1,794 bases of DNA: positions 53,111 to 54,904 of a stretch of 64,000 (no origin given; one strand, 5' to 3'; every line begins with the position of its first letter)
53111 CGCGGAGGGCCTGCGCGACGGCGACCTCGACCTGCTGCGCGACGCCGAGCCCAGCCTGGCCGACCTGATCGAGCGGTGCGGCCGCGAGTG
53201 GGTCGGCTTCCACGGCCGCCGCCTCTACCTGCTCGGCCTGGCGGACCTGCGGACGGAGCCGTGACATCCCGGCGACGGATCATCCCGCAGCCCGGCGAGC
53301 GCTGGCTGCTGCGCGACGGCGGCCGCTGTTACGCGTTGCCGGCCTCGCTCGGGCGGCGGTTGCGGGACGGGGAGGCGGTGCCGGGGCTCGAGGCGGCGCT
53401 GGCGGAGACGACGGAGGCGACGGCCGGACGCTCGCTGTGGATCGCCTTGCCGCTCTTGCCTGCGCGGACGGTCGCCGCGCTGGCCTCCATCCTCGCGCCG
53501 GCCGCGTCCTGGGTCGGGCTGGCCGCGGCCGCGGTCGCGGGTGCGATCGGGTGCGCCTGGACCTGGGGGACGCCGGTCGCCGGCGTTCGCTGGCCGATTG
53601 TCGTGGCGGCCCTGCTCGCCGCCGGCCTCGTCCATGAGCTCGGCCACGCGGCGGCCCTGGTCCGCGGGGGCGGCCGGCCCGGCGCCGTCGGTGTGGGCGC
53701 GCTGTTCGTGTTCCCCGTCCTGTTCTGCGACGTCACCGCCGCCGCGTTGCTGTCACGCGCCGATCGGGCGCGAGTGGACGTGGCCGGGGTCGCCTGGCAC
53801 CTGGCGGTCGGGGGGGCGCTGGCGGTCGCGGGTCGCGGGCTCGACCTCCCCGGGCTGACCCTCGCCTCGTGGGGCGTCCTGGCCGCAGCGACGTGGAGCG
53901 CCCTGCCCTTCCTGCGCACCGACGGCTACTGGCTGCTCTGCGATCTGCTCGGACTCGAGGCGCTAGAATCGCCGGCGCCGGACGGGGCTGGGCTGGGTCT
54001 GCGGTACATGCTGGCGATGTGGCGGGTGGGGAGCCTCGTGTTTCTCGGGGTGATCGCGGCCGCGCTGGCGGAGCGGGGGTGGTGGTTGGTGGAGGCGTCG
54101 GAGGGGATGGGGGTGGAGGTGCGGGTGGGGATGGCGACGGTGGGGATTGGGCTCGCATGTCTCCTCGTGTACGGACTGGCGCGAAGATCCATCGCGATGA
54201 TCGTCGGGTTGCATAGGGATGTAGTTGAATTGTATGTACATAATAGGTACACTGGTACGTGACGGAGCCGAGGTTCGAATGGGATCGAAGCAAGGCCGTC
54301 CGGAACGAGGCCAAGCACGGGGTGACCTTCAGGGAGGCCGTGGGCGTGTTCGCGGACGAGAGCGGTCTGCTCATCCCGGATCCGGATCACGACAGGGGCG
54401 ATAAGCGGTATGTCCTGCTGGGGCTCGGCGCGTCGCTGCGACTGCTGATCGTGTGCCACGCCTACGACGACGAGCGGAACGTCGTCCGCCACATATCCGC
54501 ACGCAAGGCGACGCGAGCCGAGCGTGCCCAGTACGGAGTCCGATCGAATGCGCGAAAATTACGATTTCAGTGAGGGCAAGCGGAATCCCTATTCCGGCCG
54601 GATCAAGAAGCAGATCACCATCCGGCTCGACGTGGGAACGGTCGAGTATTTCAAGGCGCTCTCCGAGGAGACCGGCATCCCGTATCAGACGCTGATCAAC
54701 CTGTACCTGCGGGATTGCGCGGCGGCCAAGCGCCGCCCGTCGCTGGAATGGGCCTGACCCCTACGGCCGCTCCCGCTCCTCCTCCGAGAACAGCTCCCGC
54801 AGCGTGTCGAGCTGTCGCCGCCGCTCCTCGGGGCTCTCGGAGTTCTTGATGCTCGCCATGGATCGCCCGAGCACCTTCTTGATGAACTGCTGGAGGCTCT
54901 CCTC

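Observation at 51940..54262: Translationally coupled trio: Cys-rich 60-aa peptide + LpxL-like acyltransferase + M50-like membrane metalloprotease (candidate lipidated peptide pathway)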

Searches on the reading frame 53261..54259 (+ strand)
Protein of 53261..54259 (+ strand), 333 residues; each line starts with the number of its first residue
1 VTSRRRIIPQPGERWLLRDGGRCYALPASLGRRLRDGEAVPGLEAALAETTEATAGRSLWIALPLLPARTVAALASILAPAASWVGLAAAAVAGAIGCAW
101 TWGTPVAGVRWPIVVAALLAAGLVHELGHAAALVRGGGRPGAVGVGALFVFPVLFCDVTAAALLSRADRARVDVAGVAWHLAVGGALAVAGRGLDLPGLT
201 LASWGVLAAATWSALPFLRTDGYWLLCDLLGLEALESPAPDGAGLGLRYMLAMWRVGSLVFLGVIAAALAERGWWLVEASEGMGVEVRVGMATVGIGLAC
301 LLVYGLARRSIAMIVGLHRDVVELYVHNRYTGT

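Call 5: search_protein_families(library=pfam, proteins=[window:53261-54259:+], max_evalue=1)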
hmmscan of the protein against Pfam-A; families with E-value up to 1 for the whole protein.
window:53261-54259:+ (333 aa): 0 families

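Call 6: search_protein_families(library=ncbifam, proteins=[window:53261-54259:+], max_evalue=1)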
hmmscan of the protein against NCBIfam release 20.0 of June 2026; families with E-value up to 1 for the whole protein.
window:53261-54259:+ (333 aa): 2 families
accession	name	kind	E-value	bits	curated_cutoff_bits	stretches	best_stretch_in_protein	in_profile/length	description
NF041824.1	daptide_HExxH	equivalog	2.5e-22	79.6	300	1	70-236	120-290/379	daptide biosynthesis intramembrane metalloprotease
NF058609.1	RiPP_HExxH_LiaK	equivalog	4.9e-07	29.7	225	1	113-235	93-217/246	YydH/LiaK family epipeptide maturation metalloprotease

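Call 79: find_homologous_proteins(query=window:53261-54259:+, max_evalue=0.00001)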
Query window:53261-54259:+ (333 aa): 28 proteins with E <= 0.00001 among 8000 candidates.
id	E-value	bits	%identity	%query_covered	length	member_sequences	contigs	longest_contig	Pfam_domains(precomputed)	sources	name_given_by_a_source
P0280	1.4e-205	700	100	100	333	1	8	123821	-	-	-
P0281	6.9e-132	458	69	99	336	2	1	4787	-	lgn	-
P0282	3.4e-110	387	63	94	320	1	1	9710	-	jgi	-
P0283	5.3e-110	386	60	99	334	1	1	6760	-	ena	-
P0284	7.9e-104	366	60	95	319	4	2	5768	-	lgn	-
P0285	5.9e-98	347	58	96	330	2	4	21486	-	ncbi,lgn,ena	-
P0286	3.0e-92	328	58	93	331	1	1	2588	-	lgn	-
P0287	1.4e-90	322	53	99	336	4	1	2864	-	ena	-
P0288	2.1e-90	322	54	97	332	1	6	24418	-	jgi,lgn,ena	-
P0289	8.0e-90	320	55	96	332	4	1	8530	-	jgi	-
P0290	1.0e-86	310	53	99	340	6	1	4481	-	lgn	-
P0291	4.2e-82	294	50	94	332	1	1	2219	-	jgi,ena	-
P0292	1.8e-72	263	64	65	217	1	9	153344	-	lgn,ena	-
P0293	4.3e-57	212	46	93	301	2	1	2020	-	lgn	-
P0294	4.0e-39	153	39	79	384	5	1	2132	-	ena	-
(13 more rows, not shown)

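Call 87: predict_structure(alignment_id=A5)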
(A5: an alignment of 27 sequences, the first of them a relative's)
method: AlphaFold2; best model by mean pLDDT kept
length: 333 residues; sequences in the alignment: 27
mean_pLDDT: 90.5   pTM: 0.85
mean pLDDT of the five models: 90.5, 89.6, 88.8, 88.1, 87.9
residues with pLDDT >= 90: 238; 70-90: 79; 50-70: 13; < 50: 3
segments of 3 or more residues with pLDDT < 50: none
pLDDT, mean of each block of 10 residues (from residue 1): 73 85 85 92 85 55 90 98 98 96 88 96 98 96 85 89 93 97 98 95 96 89 95 92 93 95 91 89 92 89 89 94 93 77
secondary structure, 60 per line:
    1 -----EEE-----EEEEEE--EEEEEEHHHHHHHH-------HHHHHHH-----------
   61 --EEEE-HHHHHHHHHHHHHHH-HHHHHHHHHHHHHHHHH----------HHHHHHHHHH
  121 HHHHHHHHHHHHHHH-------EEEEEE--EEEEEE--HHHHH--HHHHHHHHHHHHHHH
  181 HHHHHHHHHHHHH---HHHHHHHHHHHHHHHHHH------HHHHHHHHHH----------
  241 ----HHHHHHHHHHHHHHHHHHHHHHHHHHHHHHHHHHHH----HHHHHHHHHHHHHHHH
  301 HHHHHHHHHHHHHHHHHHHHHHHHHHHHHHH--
elements in order: E6-8 E14-19 E22-27 H28-35 H43-49 E63-66 H68-82 H84-100 H111-135 E143-148 E151-156 H159-163 H166-193 H197-214 H221-230 H245-280 H285-331

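Call 89: fold_search(model_id=the predicted structure, library=pdb)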
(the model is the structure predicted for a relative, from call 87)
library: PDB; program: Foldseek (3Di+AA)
matches with E <= 10: 84; with E <= 0.001: 0
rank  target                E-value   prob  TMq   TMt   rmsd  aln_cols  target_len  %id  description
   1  7zji_B                7.4e-01  0.12  0.20  0.13  16.7       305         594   16  Transient receptor potential cation channel subfamily V member 2,Enhanced green fluorescent protein (released 2023-01-18)
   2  6bwj_B                7.4e-01  0.11  0.19  0.13  17.6       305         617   17  Crystal structure of the TRPV2 ion channel in complex with RTx (released 2018-05-02)
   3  8bi0_A                1.1e+00  0.05  0.14  0.10  21.1       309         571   10  ABCG2 turnover-2 state with tariquidar bound (released 2023-01-11)
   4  6bwj_A                1.2e+00  0.06  0.18  0.12  19.6       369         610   15  Crystal structure of the TRPV2 ion channel in complex with RTx (released 2018-05-02)
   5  6vn7_R                2.2e+00  0.08  0.21  0.24  20.3       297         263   10  Cryo-EM structure of an activated VIP1 receptor-G protein complex (released 2020-09-02)
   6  8cws_A                2.4e+00  0.11  0.24  0.19  12.9       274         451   14  Accurate computational design of genetically encoded 3D protein crystals (released 2023-11-01)
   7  7zji_A                2.4e+00  0.07  0.21  0.14  17.5       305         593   16  Transient receptor potential cation channel subfamily V member 2,Enhanced green fluorescent protein (released 2023-01-18)
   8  8cwy_A                2.8e+00  0.07  0.19  0.15  14.6       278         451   12  Accurate computational design of genetically encoded 3D protein crystals (released 2023-11-01)
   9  9qvn_M                3.3e+00  0.02  0.08  0.06  15.3       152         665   18  Cryo-EM reconstruction of the NEDD1 anchor protein bound to the gamma-tubulin ring complex (released 2025-05-21)
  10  4akv_B                3.5e+00  0.02  0.11  0.10  29.9       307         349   11  Crystal structure of human sorting nexin 33 (SNX33) (released 2012-08-01)
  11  8fbk                  3.6e+00  0.07  0.20  0.28  14.2       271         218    9  Improving the secretion of designed protein assemblies through negative design of cryptic transmembrane domains (released 2023-03-22)
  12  7wq4_R                3.8e+00  0.05  0.20  0.22  14.6       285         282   13  Galanin-bound galanin receptor 2 in complex with Gq (released 2022-04-20)
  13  4xes_A                3.8e+00  0.05  0.20  0.16  15.1       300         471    9  Structure of active-like neurotensin receptor (released 2015-07-29)
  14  7jhj_R                4.0e+00  0.05  0.21  0.23  13.0       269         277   13  Structure of the Epstein-Barr virus GPCR BILF1 in complex with human Gi (released 2021-07-07)
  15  6oo4_A                4.2e+00  0.06  0.19  0.13  14.2       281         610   17  Cryo-EM structure of the C2-symmetric TRPV2/RTx complex in amphipol resolved to 3.3 A (released 2019-05-29)
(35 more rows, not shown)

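Call 90: search_solved_structures(query=A5, max_evalue=10, show_alignments=3)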
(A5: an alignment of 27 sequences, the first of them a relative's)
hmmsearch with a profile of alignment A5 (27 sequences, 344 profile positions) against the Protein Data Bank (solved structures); distinct sequences matched with E-value up to 10: 2.
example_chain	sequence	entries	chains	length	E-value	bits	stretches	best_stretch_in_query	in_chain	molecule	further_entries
3b4r_A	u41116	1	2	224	3.7e-05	26.4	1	122-285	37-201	Putative zinc metalloprotease MJ0392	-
1qua_A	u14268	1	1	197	1.3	11.4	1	108-150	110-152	ACUTOLYSIN-C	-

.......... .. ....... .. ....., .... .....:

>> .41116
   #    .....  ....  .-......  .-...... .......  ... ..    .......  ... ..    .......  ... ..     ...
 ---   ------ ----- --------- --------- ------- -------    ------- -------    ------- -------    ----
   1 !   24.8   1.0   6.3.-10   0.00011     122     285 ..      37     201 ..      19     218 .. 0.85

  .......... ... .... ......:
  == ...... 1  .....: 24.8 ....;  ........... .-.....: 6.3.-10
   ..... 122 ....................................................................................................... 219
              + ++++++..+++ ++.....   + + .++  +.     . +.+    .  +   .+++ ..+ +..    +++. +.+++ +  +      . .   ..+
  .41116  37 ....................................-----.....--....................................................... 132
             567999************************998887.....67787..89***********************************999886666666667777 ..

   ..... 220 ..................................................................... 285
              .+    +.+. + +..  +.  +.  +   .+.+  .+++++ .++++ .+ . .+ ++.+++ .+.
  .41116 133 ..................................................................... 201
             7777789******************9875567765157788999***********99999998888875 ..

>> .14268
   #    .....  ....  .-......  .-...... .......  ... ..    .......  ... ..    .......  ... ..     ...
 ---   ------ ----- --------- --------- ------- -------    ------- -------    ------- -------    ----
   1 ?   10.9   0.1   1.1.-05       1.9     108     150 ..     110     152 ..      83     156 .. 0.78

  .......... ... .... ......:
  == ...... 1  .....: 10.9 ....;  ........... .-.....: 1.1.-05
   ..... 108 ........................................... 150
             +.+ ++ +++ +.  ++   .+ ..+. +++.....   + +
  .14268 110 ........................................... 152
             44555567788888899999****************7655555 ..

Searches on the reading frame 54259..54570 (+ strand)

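Call 8: search_protein_families(library=pfam, proteins=[window:54259-54570:+], max_evalue=0.001)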
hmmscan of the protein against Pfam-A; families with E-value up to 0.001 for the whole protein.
window:54259-54570:+ (104 aa): 1 family
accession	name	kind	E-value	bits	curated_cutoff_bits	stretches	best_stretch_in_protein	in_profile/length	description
PF04365.19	BrnT_toxin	-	1.6e-20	73.6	34.5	1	8-88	1-77/77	Ribonuclease toxin, BrnT, of type II toxin-antitoxin system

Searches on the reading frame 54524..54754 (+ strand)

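Call 8: search_protein_families(library=pfam, proteins=[window:54524-54754:+], max_evalue=0.001)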
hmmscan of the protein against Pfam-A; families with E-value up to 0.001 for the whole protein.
window:54524-54754:+ (77 aa): 2 families
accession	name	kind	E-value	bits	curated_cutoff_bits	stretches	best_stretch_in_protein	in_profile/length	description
PF14384.12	BrnA_antitoxin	-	4e-09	37.2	26.1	1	19-64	24-66/68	BrnA antitoxin of type II toxin-antitoxin system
PF12441.14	CopG_antitoxin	-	1.5e-05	26.1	28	1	27-64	41-78/79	CopG antitoxin of type II toxin-antitoxin system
